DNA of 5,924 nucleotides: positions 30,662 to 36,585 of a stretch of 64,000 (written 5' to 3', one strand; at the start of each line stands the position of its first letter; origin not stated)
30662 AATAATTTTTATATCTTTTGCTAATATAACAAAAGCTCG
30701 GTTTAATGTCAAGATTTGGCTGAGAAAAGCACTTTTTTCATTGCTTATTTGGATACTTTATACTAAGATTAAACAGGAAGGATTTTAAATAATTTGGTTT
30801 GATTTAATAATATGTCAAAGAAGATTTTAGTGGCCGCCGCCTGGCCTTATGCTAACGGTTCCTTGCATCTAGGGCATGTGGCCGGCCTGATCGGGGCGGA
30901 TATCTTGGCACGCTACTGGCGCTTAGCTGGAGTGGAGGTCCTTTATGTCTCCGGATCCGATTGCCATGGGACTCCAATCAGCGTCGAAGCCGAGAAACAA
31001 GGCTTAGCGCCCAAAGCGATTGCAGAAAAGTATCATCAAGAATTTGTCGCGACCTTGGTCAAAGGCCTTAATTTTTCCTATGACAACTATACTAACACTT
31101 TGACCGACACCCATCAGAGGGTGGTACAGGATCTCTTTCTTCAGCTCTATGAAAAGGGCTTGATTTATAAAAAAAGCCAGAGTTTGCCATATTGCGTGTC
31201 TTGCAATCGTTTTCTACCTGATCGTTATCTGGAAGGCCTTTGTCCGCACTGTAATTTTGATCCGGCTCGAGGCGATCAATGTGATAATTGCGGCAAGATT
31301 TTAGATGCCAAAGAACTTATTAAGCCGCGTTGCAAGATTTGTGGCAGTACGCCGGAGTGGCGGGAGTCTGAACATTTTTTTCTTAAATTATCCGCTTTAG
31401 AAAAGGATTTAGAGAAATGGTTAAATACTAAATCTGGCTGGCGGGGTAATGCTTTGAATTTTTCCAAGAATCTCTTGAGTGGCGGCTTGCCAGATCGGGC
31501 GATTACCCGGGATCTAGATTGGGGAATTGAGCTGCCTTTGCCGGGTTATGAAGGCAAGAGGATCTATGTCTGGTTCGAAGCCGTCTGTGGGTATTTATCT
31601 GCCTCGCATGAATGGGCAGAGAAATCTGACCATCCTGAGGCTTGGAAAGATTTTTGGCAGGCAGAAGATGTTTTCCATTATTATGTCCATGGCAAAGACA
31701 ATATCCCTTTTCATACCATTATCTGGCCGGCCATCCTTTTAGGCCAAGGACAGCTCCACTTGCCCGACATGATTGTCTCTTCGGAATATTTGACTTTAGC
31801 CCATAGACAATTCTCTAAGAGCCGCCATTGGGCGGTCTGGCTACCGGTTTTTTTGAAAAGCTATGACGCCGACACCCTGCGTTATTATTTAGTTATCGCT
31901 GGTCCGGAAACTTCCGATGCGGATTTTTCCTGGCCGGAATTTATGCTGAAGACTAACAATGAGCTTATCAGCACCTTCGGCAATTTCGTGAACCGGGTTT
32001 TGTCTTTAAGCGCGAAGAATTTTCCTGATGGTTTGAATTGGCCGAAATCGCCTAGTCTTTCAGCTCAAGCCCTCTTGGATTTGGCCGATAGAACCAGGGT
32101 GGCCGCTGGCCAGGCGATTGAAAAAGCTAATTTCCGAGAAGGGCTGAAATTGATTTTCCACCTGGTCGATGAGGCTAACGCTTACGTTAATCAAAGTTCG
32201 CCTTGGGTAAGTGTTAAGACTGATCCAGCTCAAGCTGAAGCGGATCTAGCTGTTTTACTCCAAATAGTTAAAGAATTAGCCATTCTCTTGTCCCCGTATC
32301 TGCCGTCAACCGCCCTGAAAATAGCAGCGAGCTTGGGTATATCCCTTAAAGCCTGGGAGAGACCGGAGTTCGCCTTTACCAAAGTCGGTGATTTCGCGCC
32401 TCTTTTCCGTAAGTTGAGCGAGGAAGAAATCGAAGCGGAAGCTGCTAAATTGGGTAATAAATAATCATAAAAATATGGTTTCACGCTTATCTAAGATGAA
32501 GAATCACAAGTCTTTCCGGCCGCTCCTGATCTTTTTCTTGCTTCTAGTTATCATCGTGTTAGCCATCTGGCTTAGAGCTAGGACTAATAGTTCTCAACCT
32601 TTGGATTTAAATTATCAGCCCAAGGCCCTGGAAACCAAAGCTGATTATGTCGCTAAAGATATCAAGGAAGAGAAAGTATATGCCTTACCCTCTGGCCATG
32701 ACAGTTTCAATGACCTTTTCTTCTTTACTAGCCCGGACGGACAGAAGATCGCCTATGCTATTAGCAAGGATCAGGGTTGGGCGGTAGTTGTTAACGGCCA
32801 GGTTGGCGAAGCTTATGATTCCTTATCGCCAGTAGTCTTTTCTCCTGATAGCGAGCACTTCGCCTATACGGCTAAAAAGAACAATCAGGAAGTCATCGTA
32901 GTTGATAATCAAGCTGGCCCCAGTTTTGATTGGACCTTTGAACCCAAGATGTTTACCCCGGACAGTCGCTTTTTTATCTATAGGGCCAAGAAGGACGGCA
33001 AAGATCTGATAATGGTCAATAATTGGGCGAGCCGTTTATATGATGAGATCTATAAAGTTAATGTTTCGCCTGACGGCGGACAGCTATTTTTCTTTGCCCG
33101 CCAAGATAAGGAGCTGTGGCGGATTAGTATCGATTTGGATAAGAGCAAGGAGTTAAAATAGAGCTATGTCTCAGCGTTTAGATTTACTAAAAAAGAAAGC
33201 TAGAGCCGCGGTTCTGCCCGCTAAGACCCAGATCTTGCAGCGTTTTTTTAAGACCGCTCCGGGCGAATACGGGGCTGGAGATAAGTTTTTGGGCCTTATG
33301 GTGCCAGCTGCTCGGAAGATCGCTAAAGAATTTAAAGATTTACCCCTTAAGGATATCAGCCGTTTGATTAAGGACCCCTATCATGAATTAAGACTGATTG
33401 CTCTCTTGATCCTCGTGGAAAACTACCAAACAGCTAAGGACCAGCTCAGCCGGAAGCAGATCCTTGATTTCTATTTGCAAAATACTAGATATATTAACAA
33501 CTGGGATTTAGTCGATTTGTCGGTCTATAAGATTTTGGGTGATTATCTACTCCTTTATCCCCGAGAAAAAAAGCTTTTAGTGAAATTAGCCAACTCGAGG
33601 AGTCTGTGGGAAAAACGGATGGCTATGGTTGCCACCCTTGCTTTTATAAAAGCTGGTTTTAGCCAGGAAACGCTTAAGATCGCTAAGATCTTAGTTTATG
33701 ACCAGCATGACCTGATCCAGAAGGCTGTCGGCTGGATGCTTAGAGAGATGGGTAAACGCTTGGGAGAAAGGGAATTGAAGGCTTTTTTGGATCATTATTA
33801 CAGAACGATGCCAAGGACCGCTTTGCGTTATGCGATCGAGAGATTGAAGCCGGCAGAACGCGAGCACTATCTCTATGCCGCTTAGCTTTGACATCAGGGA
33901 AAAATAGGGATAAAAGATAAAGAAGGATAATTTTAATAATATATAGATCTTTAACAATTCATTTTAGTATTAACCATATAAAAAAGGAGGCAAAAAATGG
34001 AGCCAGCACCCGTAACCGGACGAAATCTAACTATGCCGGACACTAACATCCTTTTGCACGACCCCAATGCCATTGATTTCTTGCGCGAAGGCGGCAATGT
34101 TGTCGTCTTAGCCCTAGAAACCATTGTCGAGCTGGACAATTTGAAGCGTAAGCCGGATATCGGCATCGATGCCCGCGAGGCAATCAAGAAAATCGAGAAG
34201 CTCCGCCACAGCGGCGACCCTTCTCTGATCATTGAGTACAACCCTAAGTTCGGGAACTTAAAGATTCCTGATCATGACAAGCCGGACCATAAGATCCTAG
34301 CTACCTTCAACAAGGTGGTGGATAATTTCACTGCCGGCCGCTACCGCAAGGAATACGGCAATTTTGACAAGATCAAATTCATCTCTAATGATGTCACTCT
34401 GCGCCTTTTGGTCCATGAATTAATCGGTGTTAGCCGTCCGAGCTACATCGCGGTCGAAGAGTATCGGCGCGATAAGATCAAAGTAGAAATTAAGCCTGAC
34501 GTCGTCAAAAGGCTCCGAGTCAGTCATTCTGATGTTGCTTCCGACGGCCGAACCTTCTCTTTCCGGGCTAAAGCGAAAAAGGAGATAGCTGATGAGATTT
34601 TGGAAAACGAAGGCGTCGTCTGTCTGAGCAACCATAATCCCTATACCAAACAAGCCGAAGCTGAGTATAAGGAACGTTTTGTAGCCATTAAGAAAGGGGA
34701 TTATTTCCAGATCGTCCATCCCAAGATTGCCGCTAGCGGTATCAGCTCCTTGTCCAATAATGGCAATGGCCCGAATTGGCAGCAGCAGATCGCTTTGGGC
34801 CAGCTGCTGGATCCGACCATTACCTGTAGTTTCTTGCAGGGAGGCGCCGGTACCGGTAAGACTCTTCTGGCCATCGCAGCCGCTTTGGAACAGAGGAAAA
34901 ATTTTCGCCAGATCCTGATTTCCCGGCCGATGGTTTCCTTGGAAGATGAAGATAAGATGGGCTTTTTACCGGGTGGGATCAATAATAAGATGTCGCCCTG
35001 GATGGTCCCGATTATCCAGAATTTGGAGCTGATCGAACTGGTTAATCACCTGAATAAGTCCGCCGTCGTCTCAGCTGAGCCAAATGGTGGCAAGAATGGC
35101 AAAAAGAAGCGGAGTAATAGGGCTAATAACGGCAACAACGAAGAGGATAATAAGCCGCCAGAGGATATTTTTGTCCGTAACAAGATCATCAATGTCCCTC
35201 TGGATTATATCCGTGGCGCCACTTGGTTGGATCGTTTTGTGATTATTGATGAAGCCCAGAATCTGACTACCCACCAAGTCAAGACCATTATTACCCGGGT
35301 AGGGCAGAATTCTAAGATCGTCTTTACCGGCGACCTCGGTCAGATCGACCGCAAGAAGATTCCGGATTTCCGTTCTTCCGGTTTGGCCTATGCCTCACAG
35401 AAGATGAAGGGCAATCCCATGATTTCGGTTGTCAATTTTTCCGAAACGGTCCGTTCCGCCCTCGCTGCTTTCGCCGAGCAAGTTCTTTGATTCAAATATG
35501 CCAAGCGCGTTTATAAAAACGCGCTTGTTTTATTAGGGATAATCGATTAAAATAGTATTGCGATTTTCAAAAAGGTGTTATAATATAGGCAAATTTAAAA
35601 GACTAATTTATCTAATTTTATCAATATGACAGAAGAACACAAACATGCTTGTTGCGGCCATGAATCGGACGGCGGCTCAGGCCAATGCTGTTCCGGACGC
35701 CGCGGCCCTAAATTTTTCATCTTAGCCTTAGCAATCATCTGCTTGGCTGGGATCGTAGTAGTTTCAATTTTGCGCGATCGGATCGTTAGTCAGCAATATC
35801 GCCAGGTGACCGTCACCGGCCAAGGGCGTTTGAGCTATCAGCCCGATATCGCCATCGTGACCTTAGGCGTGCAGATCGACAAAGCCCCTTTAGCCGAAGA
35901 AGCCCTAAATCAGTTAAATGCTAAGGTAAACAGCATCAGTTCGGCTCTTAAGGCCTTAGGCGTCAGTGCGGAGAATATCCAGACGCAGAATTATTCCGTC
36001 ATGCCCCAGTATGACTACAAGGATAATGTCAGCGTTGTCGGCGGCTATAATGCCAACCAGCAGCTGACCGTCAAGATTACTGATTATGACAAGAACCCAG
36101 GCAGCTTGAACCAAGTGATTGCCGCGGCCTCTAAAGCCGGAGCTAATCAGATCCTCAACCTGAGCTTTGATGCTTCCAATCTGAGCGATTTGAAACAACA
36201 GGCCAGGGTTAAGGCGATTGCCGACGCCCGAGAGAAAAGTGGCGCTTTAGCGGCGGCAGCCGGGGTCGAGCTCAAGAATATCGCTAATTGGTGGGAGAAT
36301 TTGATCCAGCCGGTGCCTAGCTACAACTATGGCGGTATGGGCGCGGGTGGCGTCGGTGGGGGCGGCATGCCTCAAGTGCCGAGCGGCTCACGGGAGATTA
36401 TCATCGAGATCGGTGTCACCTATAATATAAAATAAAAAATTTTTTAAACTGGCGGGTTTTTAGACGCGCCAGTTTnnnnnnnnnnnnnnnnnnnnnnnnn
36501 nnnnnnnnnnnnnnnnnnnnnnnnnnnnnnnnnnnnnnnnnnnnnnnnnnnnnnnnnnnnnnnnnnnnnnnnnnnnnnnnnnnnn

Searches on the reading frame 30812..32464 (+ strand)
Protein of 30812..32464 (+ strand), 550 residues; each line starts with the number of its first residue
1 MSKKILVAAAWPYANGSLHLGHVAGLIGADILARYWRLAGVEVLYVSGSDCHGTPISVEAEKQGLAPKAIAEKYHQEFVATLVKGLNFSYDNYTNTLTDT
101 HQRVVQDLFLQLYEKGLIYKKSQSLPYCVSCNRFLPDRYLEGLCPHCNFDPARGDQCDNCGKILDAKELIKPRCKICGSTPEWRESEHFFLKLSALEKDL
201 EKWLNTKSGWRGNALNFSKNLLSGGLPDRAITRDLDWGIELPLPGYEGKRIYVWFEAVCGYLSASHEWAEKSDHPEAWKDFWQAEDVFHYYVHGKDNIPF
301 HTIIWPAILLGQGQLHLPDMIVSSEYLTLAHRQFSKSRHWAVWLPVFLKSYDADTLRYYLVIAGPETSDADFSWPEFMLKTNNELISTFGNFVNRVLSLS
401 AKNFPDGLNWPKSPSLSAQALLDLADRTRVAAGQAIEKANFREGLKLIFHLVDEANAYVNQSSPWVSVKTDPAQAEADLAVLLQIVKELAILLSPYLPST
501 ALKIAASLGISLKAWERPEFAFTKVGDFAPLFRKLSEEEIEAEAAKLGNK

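Call 9: search_protein_families(library=pfam, proteins=[window:30812-32464:+], max_evalue=0.001)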
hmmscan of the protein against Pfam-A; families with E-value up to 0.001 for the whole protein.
window:30812-32464:+ (550 aa): 5 families
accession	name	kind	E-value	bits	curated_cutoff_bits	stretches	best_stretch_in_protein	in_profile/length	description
PF09334.17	tRNA-synt_1g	-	7e-148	493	20.1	1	5-397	1-391/391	tRNA synthetases class I (M)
PF00133.28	tRNA-synt_1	-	8.9e-23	81.1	22.7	1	6-243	26-245/414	tRNA synthetases class I (I, L, M and V)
PF19303.5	Anticodon_3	-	2.8e-11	44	23.5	1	424-519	18-112/152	Anticodon binding domain of methionyl tRNA ligase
PF01406.26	tRNA-synt_1e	-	1.4e-08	34.9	27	1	16-122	21-125/301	tRNA synthetases class I (C) catalytic domain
PF08264.19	Anticodon_1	-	0.00011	22.6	25.1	1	421-516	4-105/148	Anticodon-binding domain of tRNA ligase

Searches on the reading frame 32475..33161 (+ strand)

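Call 9: search_protein_families(library=pfam, proteins=[window:32475-33161:+], max_evalue=0.001)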
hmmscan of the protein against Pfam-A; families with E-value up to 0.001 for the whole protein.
window:32475-33161:+ (228 aa): 1 family
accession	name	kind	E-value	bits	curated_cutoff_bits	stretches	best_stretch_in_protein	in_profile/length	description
PF07676.18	PD40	-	4.5e-06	26.9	20.9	0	78-96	9-27/38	WD40-like Beta Propeller Repeat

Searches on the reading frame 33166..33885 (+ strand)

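Call 9: search_protein_families(library=pfam, proteins=[window:33166-33885:+], max_evalue=0.001)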
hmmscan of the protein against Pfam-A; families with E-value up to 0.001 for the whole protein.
window:33166-33885:+ (239 aa): 1 family
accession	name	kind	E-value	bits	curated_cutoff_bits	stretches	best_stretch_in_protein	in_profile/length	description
PF08713.17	DNA_alkylation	-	4.1e-58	197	21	1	13-227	6-213/213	DNA alkylation repair enzyme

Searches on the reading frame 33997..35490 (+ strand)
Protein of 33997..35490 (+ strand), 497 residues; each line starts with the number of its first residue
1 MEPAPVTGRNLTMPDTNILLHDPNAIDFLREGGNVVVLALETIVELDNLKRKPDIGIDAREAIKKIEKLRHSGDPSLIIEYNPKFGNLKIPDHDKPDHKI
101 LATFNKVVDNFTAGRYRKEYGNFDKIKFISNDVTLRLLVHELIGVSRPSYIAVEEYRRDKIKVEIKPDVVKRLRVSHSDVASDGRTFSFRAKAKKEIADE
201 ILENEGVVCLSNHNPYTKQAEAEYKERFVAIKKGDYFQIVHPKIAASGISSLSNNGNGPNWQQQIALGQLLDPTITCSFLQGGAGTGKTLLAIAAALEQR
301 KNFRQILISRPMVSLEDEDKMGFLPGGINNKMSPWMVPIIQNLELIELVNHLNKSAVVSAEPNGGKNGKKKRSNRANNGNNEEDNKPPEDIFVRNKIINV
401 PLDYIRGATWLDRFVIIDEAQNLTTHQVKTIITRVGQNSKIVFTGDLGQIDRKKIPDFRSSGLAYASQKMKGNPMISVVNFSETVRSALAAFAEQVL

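Call 55: search_protein_families(library=pfam, proteins=[window:33997-35490:+], max_evalue=0.0001)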
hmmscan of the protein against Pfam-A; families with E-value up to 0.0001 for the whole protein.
window:33997-35490:+ (497 aa): 4 families
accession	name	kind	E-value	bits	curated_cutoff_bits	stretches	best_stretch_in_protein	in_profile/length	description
PF02562.22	PhoH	-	1.8e-42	145.6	27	1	263-491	9-198/205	PhoH-like protein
PF13638.12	PIN_4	-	7.9e-14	52.5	21.9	1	14-137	3-119/132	PIN domain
PF13604.12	AAA_30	-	6.4e-08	33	27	0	412-450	89-128/191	AAA domain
PF13245.12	AAA_19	-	3.6e-06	27.6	25.1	0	414-450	93-129/134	AAA domain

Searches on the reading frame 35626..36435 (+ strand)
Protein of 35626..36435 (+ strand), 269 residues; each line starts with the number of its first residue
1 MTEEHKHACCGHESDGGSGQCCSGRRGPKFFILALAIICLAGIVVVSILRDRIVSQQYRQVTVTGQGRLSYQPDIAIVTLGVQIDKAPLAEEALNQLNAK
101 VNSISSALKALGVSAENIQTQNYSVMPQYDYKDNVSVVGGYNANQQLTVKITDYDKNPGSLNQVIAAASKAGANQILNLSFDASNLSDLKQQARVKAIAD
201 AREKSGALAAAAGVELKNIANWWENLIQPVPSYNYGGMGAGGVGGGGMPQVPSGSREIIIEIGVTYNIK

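Call 55: search_protein_families(library=pfam, proteins=[window:35626-36435:+], max_evalue=0.0001)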
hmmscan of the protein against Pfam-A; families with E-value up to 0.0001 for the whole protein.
window:35626-36435:+ (269 aa): 1 family
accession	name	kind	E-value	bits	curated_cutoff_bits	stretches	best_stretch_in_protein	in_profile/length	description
PF04402.19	SIMPL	-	1.4e-43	150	25.2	1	61-254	1-193/205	Protein of unknown function (DUF541)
